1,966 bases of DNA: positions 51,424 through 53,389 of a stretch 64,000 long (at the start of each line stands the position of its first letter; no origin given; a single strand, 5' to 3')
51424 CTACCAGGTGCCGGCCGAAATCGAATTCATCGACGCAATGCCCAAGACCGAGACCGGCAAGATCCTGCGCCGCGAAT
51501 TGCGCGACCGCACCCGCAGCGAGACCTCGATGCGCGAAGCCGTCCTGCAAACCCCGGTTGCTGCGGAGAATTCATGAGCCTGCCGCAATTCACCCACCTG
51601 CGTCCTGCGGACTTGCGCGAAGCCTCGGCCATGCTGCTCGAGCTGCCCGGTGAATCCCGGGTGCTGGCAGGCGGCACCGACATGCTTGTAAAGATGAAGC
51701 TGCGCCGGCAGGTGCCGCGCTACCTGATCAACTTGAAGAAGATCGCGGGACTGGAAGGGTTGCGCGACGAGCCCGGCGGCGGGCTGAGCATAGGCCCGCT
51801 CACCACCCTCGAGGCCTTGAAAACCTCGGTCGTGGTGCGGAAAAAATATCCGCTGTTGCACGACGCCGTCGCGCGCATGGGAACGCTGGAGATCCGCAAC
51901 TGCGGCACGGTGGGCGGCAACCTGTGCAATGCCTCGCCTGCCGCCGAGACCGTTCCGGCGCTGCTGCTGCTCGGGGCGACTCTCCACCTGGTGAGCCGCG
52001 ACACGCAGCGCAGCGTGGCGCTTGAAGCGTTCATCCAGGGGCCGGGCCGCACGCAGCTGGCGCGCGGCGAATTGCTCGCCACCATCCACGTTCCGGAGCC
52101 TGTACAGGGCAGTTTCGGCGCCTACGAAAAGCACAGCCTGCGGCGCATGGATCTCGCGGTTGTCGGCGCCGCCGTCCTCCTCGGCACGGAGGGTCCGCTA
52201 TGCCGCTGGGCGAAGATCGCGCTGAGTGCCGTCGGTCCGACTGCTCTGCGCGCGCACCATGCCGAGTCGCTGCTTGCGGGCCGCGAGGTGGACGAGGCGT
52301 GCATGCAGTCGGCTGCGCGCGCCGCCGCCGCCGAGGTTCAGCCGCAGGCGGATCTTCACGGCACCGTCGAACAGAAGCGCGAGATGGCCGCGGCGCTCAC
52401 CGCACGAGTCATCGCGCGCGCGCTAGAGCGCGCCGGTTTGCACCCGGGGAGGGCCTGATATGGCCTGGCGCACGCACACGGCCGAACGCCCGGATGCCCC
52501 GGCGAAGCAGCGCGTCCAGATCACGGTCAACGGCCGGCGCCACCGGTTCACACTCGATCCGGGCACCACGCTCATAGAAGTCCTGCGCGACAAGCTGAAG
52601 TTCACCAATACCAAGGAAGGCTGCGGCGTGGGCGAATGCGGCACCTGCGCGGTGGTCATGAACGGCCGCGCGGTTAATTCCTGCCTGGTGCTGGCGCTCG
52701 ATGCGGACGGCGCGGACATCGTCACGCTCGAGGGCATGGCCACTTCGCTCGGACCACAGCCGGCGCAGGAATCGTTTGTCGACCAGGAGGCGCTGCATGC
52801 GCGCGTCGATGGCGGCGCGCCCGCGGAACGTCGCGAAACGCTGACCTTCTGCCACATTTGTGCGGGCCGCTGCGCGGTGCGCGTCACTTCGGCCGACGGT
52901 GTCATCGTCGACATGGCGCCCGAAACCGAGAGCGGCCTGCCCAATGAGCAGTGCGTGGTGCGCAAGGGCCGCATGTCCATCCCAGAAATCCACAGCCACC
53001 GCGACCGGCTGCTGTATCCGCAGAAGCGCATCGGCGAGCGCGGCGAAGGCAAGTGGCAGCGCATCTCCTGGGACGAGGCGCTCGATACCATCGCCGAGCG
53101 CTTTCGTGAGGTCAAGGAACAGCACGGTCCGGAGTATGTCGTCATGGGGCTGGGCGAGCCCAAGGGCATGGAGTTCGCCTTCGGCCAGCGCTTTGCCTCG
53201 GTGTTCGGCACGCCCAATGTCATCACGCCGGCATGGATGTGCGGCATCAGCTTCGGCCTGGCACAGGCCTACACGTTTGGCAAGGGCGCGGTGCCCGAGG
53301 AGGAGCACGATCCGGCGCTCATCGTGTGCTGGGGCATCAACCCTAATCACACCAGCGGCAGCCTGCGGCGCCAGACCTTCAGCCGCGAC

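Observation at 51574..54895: Chimeric redox enzyme: xanthine-oxidase-family FAD and [2Fe-2S] modules wired to a DMSO-reductase-family (bis-MGD) catalytic subunit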

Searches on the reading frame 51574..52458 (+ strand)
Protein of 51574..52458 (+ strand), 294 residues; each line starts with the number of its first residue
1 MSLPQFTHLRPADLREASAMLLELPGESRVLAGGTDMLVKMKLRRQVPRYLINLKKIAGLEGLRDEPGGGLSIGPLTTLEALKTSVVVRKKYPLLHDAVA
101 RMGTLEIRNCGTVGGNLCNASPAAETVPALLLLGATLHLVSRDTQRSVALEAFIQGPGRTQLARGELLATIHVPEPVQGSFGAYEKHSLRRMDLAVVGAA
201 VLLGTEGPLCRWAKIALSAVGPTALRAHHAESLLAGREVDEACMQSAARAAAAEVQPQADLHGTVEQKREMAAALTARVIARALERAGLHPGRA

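Call 3: search_protein_families(library=pfam, proteins=[window:51574-52458:+], max_evalue=0.01)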
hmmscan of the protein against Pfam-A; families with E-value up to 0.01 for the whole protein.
window:51574-52458:+ (294 aa): 2 families
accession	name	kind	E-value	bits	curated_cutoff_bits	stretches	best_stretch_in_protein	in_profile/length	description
PF00941.27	FAD_binding_5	-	5.6e-44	150.4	27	1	5-175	2-169/170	FAD binding domain in molybdopterin dehydrogenase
PF03450.22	CO_deh_flav_C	-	6.4e-20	71.6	25.5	1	183-282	2-101/102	CO dehydrogenase flavoprotein C-terminal domain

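Call 4: search_protein_families(library=ncbifam, proteins=[window:51574-52458:+], max_evalue=0.001)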
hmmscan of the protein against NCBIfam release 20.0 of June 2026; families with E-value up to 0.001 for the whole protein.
window:51574-52458:+ (294 aa): 8 families
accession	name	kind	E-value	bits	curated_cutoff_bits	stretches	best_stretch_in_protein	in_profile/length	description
NF043083.1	XdhB_XDHase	equivalog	1.7e-57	194.8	310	1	10-288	9-288/289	xanthine dehydrogenase subunit XdhB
NF041019.1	glyceraldDH_beta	equivalog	1.7e-57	194.8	350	1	3-282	3-279/280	glyceraldehyde dehydrogenase subunit beta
NF007427.0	PRK09971.1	equivalog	2.3e-52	178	287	1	9-288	8-288/292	xanthine dehydrogenase FAD-binding subunit XdhB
TIGR02963.1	xanthine_xdhA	equivalog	4.5e-42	144.2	467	1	9-279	196-464/468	xanthine dehydrogenase small subunit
TIGR03195.1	4hydrxCoA_B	equivalog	4.6e-30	104.8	404.55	2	3-119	2-116/321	4-hydroxybenzoyl-CoA reductase subunit beta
TIGR03199.1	pucC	equivalog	5.7e-20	71.7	306.05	1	11-273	1-259/264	xanthine dehydrogenase subunit C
TIGR03312.1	Se_sel_red_FAD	hypoth_equivalog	2.9e-16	59.4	241.5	1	9-281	5-248/257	molybdopterin-dependent oxidoreductase FAD-binding subunit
TIGR02969.1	mam_aldehyde_ox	subfamily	4.8e-11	40.9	1912.3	1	95-272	333-515/1330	aldehyde oxidase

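Call 65: search_solved_structures(query=window:51574-52458:+, max_evalue=1e-10)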
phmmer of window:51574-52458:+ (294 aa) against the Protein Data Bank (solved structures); distinct sequences matched with E-value up to 1e-10: 33.
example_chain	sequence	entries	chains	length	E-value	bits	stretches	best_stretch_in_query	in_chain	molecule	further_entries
1ffv_C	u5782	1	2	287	3.2e-42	147.8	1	3-284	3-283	CUTM, FLAVOPROTEIN OF CARBON MONOXIDE DEHYDROGENASE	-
1ffu_C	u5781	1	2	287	3.4e-41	144.5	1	3-284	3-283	CUTM, FLAVOPROTEIN OF CARBON MONOXIDE DEHYDROGENASE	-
1t3q_C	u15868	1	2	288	3.2e-40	141.3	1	1-287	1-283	quinoline 2-oxidoreductase medium subunit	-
1n5w_C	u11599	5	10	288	9.6e-40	139.7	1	5-287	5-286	Carbon monoxide dehydrogenase medium chain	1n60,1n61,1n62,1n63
1zxi_C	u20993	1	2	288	1.3e-39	139.3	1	5-287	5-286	Carbon monoxide dehydrogenase medium chain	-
4zoh_B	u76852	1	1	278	2.8e-38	134.9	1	3-286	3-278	Putative oxidoreductase FAD-binding subunit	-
7dqx_E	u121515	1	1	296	2.7e-34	121.9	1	3-287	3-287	6-hydroxypseudooxynicotine dehydrogenase complex subunit alpha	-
7dqx_B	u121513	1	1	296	3.3e-34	121.6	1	3-287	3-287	6-hydroxypseudooxynicotine dehydrogenase complex subunit alpha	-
8uem_B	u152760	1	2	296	8.7e-29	103.8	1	6-291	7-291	Carbon monoxide dehydrogenase medium chain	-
3hrd_C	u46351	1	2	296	3e-26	95.5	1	5-272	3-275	Nicotinate dehydrogenase FAD-subunit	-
1jro_A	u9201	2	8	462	6.1e-19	71.5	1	25-281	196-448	xanthine dehydrogenase, chain A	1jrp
2w3r_A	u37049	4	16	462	6.3e-19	71.5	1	25-281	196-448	XANTHINE DEHYDROGENASE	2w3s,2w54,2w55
1rm6_B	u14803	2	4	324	3.1e-16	62.6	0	5-120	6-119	4-hydroxybenzoyl-CoA reductase beta subunit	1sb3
5g5g_B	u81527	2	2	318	7.8e-13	51.5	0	6-119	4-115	PUTATIVE XANTHINE DEHYDROGENASE YAGR MOLYBDENUM-BINDING SU SUBUNIT | Aldehyde oxidoreductase FAD-binding subunit PaoB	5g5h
2e3t_A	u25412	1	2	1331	9.8e-13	51.2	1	27-280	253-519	Xanthine dehydrogenase/oxidase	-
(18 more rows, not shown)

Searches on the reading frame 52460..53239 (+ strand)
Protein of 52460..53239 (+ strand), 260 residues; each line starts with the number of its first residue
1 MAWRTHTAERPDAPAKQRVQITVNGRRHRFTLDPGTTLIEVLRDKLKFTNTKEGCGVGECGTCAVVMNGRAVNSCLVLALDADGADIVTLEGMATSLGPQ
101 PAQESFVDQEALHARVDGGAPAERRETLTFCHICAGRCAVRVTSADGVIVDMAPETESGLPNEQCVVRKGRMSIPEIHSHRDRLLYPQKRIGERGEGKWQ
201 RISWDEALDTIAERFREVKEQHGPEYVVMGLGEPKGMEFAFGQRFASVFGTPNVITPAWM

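Call 45: search_protein_representatives(protein=window:52460-53239:+)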
Query: 260 residues. Proteins with E-value up to 0.001 (for the whole library): 25871; up to 1e-10: 7544; up to 1e-30: 17. The best 150 are listed.
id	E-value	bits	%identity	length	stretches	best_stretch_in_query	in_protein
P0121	1.4e-89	316.3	68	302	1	50-253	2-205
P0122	9.6e-64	231.6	49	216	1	16-226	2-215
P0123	3.3e-55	203.6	56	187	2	80-218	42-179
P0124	8.2e-49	182.6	56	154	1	15-162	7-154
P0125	3.1e-44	167.6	71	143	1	113-221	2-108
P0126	2.7e-42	161.3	53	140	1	123-259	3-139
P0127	3.6e-41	157.6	55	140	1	123-258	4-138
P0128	5.2e-40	153.8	60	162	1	118-232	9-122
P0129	2.1e-39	151.8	52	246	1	125-258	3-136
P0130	6.3e-39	150.2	53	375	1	122-258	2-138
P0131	2.8e-38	148.1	52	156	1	79-212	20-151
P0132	2.8e-35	138.3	54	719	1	129-258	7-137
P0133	3.6e-35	137.9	51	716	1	124-258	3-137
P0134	6.8e-35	137.0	43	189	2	19-109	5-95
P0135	2.5e-34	135.2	57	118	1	13-115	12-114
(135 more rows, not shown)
